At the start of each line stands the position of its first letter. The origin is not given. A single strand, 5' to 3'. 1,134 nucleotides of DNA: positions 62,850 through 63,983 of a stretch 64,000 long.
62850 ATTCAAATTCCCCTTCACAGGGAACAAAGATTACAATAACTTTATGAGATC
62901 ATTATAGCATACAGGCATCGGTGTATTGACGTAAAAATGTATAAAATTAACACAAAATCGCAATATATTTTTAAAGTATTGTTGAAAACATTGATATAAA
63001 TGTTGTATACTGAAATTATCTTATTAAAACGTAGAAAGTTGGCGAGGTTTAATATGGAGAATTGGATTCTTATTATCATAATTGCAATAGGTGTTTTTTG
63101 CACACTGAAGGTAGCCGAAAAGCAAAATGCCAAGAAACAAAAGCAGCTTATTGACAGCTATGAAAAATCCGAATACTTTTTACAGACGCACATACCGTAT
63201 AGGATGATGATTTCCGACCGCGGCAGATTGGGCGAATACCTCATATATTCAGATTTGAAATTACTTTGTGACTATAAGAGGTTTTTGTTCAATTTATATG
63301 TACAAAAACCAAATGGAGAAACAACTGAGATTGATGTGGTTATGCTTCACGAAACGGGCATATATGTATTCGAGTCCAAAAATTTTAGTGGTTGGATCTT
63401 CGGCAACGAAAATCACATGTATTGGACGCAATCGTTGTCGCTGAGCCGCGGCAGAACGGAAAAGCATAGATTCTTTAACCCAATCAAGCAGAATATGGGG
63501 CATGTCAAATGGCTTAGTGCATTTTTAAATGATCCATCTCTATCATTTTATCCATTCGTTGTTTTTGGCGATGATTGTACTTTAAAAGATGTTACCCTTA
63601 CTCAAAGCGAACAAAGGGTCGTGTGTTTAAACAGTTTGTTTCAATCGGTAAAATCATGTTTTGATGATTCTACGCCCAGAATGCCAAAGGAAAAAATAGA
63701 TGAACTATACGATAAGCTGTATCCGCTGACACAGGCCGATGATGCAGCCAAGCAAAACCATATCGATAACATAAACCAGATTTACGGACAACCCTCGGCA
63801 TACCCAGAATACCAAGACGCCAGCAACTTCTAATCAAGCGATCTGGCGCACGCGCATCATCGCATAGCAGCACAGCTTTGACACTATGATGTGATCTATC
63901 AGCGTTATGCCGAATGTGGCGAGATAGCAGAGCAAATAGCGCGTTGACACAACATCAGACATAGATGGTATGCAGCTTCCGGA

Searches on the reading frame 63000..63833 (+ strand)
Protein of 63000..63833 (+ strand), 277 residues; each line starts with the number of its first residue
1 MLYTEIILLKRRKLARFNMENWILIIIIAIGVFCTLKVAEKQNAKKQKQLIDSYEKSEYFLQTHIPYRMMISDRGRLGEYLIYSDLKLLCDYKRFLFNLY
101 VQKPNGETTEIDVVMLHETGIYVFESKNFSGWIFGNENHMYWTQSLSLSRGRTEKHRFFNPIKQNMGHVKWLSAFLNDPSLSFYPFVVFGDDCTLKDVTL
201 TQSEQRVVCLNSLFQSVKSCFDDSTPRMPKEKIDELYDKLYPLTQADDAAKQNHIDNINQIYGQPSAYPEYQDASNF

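Call 68: search_protein_families(library=pfam, proteins=[window:63000-63833:+], max_evalue=0.000001)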
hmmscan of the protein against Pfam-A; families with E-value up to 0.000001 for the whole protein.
window:63000-63833:+ (277 aa): 1 family
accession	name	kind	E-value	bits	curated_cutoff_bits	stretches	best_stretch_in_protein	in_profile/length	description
PF08378.17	NERD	-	5.1e-25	88.6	22.1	1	74-189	1-110/111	Nuclease-related domain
